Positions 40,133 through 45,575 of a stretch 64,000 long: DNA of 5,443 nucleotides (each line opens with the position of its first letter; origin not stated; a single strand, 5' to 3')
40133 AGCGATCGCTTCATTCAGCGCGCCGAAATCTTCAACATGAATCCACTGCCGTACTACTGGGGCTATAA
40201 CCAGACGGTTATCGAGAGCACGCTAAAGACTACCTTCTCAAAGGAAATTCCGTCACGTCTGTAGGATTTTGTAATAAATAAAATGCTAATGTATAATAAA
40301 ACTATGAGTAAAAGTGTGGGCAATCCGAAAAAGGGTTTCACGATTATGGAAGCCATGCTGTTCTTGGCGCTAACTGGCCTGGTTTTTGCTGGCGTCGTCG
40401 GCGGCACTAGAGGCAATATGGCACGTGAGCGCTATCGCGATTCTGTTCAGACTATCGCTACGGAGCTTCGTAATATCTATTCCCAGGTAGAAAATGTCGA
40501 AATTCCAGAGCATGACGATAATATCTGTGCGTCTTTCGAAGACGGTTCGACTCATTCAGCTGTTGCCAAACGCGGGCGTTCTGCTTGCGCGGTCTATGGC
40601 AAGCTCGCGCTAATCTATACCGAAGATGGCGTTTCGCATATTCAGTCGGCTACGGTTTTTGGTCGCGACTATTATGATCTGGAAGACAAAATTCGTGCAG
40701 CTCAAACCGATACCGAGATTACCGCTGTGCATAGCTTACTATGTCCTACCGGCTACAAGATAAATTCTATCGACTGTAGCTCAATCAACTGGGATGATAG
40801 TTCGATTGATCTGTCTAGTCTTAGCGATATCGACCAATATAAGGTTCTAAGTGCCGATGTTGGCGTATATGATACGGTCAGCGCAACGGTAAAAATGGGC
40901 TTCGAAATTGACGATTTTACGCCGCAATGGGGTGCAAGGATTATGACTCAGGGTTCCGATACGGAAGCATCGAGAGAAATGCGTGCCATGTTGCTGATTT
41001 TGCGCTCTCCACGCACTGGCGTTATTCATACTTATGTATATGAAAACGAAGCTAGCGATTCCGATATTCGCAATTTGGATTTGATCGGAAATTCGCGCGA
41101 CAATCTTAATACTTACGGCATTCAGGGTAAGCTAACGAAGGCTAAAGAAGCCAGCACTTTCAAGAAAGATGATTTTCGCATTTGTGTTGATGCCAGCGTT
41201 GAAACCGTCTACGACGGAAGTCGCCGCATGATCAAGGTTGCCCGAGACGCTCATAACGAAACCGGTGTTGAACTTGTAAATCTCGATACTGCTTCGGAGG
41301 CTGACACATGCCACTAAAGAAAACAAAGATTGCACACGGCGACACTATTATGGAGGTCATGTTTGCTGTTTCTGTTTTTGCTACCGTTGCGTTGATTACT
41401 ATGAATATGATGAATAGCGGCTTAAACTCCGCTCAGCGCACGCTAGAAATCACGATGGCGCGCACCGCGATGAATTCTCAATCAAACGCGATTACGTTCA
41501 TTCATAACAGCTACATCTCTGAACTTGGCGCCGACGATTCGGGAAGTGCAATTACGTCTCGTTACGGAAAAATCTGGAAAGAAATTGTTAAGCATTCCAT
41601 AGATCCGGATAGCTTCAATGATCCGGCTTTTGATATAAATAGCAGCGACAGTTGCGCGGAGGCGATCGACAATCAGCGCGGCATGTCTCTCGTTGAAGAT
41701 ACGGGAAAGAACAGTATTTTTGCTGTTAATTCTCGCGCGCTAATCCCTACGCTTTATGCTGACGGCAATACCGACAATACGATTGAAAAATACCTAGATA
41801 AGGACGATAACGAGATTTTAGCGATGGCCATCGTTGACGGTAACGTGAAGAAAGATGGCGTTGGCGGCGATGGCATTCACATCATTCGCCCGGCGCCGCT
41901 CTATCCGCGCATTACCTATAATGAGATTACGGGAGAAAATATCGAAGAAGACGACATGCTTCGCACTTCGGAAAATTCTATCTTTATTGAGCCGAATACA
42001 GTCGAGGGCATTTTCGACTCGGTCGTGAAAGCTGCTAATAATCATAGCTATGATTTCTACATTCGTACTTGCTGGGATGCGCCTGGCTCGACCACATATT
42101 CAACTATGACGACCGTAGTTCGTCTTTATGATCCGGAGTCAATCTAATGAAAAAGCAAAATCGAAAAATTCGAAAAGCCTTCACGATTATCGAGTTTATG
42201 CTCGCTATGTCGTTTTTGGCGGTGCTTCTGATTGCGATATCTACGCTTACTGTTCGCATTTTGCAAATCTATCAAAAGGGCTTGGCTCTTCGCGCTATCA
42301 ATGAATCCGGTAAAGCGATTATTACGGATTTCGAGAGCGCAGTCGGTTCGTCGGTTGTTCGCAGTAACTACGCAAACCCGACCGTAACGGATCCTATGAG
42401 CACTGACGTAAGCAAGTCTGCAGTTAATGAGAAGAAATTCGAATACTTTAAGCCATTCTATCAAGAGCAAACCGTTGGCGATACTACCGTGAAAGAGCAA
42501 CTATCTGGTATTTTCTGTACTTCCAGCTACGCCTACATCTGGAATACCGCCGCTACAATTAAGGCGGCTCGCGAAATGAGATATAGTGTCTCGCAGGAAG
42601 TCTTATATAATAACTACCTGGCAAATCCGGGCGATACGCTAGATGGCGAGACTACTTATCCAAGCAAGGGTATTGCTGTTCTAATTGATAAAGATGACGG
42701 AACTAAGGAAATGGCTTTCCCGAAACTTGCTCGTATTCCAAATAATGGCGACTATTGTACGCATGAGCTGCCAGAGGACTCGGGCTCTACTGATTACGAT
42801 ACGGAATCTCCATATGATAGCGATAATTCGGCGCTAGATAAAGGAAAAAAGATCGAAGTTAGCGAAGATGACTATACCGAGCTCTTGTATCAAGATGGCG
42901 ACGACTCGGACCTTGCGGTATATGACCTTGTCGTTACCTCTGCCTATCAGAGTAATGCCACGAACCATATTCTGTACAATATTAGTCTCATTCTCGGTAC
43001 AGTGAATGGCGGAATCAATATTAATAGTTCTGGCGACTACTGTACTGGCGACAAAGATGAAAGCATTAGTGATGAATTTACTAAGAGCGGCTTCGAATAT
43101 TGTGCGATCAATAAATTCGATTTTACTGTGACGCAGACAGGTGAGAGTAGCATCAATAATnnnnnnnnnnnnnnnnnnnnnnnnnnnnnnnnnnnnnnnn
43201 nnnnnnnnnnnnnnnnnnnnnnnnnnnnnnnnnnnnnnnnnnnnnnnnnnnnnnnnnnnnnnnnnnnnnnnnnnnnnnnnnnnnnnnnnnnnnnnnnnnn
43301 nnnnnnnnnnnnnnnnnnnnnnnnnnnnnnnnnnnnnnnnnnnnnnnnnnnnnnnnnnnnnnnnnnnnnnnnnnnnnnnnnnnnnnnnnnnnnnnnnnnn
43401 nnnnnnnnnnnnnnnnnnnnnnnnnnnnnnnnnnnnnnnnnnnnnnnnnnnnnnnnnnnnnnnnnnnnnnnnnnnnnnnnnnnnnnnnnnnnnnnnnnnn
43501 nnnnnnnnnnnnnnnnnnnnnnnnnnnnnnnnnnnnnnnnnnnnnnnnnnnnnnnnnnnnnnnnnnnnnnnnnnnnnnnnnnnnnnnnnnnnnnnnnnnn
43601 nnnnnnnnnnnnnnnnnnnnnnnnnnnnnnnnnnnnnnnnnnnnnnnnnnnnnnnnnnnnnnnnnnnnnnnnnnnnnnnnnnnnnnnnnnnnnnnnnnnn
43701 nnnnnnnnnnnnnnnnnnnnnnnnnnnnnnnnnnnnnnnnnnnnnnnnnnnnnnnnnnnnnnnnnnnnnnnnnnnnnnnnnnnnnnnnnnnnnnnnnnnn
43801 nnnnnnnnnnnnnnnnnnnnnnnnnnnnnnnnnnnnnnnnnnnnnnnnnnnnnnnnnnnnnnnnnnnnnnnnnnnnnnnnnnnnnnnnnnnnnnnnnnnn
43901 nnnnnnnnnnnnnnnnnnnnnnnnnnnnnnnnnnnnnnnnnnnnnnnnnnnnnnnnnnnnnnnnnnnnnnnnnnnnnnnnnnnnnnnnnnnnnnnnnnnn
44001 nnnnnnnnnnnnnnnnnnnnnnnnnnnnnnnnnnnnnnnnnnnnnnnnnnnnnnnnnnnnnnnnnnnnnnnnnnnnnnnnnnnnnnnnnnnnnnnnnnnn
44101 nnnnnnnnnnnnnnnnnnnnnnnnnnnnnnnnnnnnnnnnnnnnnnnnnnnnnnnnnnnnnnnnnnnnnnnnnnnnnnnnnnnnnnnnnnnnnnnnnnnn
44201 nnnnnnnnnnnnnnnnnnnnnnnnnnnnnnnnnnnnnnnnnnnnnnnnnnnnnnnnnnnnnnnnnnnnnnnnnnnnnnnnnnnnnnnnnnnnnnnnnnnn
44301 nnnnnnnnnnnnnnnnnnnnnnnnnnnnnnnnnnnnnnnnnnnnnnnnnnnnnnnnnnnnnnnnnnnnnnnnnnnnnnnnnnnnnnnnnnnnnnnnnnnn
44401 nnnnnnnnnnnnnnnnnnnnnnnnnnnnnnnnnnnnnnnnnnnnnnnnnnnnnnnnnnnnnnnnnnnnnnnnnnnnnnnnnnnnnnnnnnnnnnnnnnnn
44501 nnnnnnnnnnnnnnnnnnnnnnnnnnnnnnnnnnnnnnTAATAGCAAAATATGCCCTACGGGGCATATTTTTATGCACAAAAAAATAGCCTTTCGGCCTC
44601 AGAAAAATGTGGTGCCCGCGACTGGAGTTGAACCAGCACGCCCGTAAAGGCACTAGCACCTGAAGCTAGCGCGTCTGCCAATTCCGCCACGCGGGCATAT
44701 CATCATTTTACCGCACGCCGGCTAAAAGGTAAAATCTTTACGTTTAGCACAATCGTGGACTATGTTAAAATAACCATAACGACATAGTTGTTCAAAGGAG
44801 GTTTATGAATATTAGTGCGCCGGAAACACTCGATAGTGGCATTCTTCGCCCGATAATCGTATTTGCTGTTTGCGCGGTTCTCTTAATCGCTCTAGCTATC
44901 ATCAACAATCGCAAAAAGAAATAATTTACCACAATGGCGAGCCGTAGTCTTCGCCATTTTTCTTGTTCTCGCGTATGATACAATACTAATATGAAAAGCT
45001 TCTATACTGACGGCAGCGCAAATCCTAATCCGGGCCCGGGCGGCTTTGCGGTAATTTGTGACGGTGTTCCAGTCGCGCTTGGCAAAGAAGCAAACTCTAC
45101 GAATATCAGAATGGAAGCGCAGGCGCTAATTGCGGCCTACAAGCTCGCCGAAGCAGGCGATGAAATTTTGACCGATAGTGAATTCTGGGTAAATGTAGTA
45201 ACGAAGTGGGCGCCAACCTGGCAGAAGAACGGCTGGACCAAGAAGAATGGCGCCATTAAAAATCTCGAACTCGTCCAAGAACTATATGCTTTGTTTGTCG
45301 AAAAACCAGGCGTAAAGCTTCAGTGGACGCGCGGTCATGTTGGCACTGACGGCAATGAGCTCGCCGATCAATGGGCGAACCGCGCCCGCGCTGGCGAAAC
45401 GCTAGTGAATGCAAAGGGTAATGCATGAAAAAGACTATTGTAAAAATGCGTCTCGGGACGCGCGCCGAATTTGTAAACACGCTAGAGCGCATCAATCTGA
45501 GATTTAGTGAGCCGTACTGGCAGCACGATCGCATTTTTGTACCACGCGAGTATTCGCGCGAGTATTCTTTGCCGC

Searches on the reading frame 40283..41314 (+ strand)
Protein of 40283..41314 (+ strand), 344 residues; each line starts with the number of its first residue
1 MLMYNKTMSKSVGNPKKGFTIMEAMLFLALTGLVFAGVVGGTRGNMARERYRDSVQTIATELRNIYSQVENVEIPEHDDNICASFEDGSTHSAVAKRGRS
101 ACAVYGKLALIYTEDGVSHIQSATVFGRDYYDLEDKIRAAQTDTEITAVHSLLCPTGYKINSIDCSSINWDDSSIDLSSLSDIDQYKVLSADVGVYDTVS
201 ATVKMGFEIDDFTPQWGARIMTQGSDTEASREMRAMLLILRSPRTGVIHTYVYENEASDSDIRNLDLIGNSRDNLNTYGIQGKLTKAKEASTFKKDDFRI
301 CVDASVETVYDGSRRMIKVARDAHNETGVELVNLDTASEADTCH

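Call 5: search_protein_families(library=pfam, proteins=[window:40283-41314:+], max_evalue=1)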
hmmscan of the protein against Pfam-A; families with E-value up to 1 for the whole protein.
window:40283-41314:+ (344 aa): 1 family
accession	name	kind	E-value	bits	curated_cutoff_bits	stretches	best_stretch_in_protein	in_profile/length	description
PF07963.17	N_methyl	-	0.0091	16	21.2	1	15-38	3-26/27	Prokaryotic N-terminal methylation motif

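Call 7: search_protein_families(library=ncbifam, proteins=[window:40283-41314:+], max_evalue=1)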
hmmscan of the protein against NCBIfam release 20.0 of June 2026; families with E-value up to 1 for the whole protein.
window:40283-41314:+ (344 aa): 2 families
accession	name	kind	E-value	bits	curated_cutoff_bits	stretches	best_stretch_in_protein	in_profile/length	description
TIGR01708.2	typeII_sec_gspH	equivalog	0.00039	20.5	80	1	17-63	2-48/169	type II secretion system minor pseudopilin GspH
NF047544.1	AdhsnLsa30Lept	equivalog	0.12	11.5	500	0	227-281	31-81/292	laminin/fibronectin-binding adhesin Lsa30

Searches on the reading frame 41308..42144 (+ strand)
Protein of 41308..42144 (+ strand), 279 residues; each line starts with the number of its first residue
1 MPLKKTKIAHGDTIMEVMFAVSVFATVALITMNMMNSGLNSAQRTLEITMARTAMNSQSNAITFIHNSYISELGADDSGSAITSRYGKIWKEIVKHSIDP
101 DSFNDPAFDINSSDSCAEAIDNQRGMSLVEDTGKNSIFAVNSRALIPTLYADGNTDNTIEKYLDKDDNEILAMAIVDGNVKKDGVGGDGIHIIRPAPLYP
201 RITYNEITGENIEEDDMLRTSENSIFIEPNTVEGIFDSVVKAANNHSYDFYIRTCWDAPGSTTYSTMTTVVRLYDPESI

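Call 5: search_protein_families(library=pfam, proteins=[window:41308-42144:+], max_evalue=1)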
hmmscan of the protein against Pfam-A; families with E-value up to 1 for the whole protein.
window:41308-42144:+ (279 aa): 1 family
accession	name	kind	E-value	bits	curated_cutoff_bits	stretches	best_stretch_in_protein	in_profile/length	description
PF07963.17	N_methyl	-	0.0081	16.1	21.2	0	13-31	8-26/27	Prokaryotic N-terminal methylation motif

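Call 7: search_protein_families(library=ncbifam, proteins=[window:41308-42144:+], max_evalue=1)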
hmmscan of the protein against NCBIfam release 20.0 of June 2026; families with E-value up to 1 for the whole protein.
window:41308-42144:+ (279 aa): 2 families
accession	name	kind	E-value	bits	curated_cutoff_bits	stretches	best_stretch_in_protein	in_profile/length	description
TIGR01707.1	gspI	equivalog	1.3e-06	28.8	44.35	1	11-99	1-86/101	type II secretion system minor pseudopilin GspI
TIGR01711.1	gspJ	equivalog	0.011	15.6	64.85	1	11-47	2-38/192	type II secretion system minor pseudopilin GspJ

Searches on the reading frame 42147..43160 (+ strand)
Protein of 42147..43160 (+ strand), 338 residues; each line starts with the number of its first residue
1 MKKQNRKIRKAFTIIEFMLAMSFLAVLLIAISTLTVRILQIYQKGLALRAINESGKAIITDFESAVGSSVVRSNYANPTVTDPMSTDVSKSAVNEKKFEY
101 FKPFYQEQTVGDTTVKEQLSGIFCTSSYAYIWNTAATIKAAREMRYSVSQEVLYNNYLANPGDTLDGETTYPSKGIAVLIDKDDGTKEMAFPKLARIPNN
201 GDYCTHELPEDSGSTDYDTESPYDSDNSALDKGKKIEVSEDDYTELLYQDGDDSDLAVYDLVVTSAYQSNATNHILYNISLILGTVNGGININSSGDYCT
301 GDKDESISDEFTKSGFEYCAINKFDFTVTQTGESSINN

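Call 5: search_protein_families(library=pfam, proteins=[window:42147-43160:+], max_evalue=1)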
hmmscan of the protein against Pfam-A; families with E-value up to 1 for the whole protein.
window:42147-43160:+ (338 aa): 1 family
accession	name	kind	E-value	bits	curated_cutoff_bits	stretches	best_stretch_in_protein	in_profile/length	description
PF07963.17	N_methyl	-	0.094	12.8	21.2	1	7-31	2-26/27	Prokaryotic N-terminal methylation motif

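Call 7: search_protein_families(library=ncbifam, proteins=[window:42147-43160:+], max_evalue=1)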
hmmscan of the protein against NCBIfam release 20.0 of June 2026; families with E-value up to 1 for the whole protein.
window:42147-43160:+ (338 aa): 5 families
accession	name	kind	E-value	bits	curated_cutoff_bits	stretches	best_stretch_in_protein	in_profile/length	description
TIGR02599.1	TIGR02599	subfamily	0.039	13.2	256.5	1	11-44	1-34/361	Verru_Chthon cassette protein C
NF007848.0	PRK10557.1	equivalog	0.1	11.9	120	1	5-34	6-35/192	prepilin peptidase-dependent protein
NF041013.1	T4P_ComGE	equivalog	0.3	11.2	49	1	10-35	4-29/83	competence type IV pilus minor pilin ComGE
NF038303.1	EPS_HpsB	equivalog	0.34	10.8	150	1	10-34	3-27/211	hormogonium polysaccharide secretion pseudopilin HpsB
NF041002.1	pilin_ComGF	equivalog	0.46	10.7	80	1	10-43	2-35/139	competence type IV pilus minor pilin ComGF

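Call 91: search_solved_structures(query=A10, max_evalue=10)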
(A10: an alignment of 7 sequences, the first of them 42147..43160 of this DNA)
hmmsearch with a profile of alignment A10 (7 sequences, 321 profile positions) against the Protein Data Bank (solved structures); distinct sequences matched with E-value up to 10: 5.
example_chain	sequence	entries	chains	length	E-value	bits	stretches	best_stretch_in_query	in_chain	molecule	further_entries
9egp_A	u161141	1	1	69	0.055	16.2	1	3-25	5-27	Geopilin domain 1 protein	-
7tgg_A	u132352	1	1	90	0.058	16.2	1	3-25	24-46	Geopilin domain 1 protein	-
8tum_e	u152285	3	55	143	0.059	16.1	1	9-81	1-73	Type IV major pilin protein PilA | Pilin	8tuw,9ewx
9laa_A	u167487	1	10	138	0.1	15.3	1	3-30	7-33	Type IV pilin protein PilA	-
5g23_A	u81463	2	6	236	3.9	10.2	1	5-31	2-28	TYPE-IV LIKE PILIN TTHA1219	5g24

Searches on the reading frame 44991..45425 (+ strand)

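Call 33: search_protein_families(library=pfam, proteins=[window:44991-45425:+], max_evalue=0.001)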
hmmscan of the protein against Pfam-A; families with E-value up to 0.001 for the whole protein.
window:44991-45425:+ (145 aa): 1 family
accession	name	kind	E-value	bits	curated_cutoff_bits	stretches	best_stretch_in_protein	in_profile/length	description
PF00075.30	RNase_H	-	3.3e-28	99.1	25.8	1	4-132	6-139/141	RNase H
